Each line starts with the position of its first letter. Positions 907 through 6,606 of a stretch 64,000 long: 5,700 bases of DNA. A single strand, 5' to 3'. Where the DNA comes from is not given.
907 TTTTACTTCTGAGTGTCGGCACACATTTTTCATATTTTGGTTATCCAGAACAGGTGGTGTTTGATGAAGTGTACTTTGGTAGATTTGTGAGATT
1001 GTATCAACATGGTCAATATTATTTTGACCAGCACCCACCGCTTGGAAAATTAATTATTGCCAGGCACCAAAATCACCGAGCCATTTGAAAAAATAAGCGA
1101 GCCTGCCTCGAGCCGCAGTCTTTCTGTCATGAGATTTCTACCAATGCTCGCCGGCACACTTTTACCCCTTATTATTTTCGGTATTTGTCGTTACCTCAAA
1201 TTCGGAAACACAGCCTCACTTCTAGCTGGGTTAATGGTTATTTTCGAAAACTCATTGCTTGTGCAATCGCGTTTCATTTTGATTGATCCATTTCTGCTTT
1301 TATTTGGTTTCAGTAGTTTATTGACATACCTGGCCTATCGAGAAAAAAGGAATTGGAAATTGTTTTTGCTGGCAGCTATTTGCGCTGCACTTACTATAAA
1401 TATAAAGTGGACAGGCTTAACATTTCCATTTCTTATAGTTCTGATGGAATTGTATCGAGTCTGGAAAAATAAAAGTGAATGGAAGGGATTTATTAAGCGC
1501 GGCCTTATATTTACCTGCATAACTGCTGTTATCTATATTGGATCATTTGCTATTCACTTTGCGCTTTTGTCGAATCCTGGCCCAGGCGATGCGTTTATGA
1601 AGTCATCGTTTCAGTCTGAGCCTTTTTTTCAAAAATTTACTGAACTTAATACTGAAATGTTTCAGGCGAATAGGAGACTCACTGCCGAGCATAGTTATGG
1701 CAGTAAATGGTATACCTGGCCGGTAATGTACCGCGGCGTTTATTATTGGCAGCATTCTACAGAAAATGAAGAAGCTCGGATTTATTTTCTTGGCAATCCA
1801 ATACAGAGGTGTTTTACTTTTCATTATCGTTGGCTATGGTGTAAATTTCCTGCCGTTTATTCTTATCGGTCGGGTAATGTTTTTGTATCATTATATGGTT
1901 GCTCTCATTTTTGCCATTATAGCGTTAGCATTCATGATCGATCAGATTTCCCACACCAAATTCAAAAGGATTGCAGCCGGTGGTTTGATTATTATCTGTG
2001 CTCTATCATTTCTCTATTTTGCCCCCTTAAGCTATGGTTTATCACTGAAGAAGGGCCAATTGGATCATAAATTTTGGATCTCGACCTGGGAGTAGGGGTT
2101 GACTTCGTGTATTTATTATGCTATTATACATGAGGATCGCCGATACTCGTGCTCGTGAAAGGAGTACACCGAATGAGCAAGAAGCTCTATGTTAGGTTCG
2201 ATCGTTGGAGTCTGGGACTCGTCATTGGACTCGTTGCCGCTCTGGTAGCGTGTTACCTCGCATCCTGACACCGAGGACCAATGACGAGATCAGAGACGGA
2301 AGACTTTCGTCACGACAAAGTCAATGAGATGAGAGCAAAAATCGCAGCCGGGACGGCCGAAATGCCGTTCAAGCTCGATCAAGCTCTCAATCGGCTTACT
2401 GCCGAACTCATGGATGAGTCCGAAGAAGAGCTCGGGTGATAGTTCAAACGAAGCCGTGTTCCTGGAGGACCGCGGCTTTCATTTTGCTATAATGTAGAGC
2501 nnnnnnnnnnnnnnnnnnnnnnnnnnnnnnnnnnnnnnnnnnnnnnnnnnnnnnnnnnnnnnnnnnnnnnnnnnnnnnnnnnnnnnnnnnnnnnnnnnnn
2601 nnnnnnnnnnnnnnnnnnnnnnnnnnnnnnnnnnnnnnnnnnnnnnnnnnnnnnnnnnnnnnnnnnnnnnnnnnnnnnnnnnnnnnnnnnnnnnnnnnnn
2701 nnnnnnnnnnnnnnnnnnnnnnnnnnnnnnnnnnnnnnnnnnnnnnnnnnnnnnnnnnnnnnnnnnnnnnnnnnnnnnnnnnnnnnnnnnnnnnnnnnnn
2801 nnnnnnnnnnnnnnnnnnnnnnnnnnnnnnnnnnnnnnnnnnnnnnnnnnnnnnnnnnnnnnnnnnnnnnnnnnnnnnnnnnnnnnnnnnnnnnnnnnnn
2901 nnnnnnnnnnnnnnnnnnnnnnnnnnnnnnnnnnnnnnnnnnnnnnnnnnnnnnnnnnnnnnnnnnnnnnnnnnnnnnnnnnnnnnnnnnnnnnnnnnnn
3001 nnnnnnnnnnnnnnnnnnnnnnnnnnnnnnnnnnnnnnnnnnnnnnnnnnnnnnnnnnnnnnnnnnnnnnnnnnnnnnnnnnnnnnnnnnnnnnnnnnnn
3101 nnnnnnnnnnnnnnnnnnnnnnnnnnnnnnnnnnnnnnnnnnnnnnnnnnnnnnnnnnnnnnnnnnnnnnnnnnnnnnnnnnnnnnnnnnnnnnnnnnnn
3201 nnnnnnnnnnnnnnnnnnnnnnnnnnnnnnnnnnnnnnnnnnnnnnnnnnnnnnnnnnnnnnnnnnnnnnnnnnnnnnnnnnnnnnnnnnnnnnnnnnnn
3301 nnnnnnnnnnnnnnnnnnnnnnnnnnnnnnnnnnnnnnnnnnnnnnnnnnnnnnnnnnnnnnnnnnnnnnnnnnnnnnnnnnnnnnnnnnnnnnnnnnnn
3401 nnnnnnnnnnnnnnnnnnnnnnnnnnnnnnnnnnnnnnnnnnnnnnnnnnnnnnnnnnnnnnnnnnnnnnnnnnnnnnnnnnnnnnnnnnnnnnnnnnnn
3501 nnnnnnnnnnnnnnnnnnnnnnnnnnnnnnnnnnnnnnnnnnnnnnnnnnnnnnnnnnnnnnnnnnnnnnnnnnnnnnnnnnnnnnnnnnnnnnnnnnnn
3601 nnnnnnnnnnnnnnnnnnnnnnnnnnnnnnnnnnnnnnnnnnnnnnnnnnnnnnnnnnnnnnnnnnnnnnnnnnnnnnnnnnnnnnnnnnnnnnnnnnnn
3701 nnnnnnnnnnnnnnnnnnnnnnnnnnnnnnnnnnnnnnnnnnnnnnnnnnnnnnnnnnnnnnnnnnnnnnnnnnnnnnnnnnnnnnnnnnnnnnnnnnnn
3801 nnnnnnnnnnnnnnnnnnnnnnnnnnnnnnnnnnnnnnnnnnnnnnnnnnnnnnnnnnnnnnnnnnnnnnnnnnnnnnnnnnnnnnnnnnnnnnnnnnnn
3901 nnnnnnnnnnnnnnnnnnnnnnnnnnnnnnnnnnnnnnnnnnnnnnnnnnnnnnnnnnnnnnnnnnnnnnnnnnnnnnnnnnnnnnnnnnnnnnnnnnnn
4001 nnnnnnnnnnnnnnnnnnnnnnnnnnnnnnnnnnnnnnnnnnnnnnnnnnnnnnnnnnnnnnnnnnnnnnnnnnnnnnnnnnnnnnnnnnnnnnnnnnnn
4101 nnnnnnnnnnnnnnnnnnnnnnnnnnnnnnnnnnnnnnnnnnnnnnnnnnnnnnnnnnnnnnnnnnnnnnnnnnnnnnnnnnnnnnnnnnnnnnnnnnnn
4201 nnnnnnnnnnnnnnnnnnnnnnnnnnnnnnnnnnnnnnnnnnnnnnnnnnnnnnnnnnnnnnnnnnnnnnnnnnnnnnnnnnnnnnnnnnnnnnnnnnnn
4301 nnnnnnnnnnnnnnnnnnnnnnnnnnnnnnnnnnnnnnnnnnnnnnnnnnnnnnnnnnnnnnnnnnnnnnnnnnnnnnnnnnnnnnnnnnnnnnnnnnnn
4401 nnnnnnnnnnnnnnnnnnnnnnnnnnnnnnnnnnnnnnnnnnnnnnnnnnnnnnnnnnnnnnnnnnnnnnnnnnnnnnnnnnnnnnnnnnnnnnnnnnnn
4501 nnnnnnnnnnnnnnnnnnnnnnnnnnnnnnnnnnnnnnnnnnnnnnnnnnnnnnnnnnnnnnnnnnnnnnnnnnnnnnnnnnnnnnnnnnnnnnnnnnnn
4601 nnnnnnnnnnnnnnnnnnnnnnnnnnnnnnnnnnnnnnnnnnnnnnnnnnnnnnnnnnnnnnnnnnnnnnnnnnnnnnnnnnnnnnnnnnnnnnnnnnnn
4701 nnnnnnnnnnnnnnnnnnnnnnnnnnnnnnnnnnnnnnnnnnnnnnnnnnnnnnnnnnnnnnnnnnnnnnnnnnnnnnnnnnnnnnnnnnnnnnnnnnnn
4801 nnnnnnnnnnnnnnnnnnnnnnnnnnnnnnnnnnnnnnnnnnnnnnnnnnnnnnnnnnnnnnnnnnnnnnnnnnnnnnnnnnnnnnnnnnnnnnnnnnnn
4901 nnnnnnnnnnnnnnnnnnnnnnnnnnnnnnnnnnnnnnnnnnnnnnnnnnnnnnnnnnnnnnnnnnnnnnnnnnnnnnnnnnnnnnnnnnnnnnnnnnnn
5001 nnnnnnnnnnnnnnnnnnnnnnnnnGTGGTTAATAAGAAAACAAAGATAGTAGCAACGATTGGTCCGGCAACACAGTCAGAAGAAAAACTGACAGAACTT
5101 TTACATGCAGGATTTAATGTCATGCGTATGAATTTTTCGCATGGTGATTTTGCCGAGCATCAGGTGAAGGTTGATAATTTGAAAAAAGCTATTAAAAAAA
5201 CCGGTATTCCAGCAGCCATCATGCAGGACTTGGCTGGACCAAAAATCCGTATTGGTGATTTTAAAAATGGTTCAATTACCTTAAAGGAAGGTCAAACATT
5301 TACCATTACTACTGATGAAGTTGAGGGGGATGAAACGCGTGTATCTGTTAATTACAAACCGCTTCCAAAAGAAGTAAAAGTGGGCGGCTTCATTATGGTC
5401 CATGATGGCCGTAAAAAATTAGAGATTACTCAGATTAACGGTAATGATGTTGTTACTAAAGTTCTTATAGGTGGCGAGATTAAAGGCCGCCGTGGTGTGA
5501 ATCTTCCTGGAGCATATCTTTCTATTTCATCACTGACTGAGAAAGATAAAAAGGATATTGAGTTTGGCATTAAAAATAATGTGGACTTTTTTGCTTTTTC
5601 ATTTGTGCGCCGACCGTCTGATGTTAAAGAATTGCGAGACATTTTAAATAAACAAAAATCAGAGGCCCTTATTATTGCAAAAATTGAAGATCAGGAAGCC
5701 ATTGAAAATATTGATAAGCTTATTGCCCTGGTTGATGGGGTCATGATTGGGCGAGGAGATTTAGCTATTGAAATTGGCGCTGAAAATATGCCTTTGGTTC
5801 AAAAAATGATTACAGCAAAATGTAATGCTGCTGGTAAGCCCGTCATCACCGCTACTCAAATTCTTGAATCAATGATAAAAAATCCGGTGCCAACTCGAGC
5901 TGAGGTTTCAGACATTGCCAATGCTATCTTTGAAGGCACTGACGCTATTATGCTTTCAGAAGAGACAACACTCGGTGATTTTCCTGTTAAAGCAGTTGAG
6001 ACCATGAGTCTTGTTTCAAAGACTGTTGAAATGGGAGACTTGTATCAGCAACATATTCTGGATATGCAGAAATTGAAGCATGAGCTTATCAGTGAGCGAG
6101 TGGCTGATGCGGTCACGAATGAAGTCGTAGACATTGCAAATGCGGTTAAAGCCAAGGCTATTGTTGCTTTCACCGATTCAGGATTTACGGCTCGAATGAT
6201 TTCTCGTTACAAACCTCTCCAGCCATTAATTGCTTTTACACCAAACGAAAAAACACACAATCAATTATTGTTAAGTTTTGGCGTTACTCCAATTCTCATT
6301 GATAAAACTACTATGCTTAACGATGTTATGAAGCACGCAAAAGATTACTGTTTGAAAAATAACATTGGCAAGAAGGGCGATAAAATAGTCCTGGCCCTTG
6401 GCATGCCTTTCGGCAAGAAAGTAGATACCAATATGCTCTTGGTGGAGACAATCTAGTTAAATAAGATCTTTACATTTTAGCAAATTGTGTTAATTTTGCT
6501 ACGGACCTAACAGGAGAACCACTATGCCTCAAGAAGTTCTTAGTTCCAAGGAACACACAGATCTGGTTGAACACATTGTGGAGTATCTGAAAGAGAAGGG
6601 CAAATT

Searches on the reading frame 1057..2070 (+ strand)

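Call 55: search_protein_families(library=pfam, proteins=[window:1057-2070:+], max_evalue=0.0001)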
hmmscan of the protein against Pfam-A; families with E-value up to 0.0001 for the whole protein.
window:1057-2070:+ (337 aa): 3 families
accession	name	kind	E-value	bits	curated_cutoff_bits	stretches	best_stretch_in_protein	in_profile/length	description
PF02366.24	PMT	-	5.2e-25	88.9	22.7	1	5-171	63-244/245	Dolichyl-phosphate-mannose-protein mannosyltransferase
PF16192.10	PMT_4TMC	-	9.5e-18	64.8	32.4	1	190-255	1-64/202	C-terminal four TMM region of protein-O-mannosyltransferase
PF13231.12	PMT_2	-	1.3e-07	32.4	26.1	1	22-142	21-138/160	Dolichyl-phosphate-mannose-protein mannosyltransferase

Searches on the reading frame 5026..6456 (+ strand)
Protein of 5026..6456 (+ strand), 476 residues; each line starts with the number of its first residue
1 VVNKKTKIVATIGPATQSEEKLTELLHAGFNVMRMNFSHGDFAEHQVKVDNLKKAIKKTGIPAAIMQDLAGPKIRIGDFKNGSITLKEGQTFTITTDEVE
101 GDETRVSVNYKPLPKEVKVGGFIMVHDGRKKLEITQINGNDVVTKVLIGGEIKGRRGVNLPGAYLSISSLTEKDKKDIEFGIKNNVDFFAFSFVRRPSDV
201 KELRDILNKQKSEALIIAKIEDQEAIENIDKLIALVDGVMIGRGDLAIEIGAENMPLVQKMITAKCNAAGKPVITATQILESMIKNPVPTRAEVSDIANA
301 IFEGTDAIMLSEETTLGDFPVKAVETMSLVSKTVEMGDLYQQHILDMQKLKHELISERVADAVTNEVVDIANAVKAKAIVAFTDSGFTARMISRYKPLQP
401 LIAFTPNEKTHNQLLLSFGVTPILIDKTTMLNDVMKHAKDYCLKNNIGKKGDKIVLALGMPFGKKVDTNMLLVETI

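Call 55: search_protein_families(library=pfam, proteins=[window:5026-6456:+], max_evalue=0.0001)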
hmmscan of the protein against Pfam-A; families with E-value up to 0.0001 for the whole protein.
window:5026-6456:+ (476 aa): 3 families
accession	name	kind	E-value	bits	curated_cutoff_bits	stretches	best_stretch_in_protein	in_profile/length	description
PF00224.27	PK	-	2.1e-119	398.9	30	1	4-324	2-328/328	Pyruvate kinase, barrel domain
PF02887.21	PK_C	-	1.2e-31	109.6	28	1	361-473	1-113/114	Pyruvate kinase, alpha/beta domain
PF03328.21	HpcH_HpaI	-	7.1e-06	25.9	25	1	175-305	75-216/221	HpcH/HpaI aldolase/citrate lyase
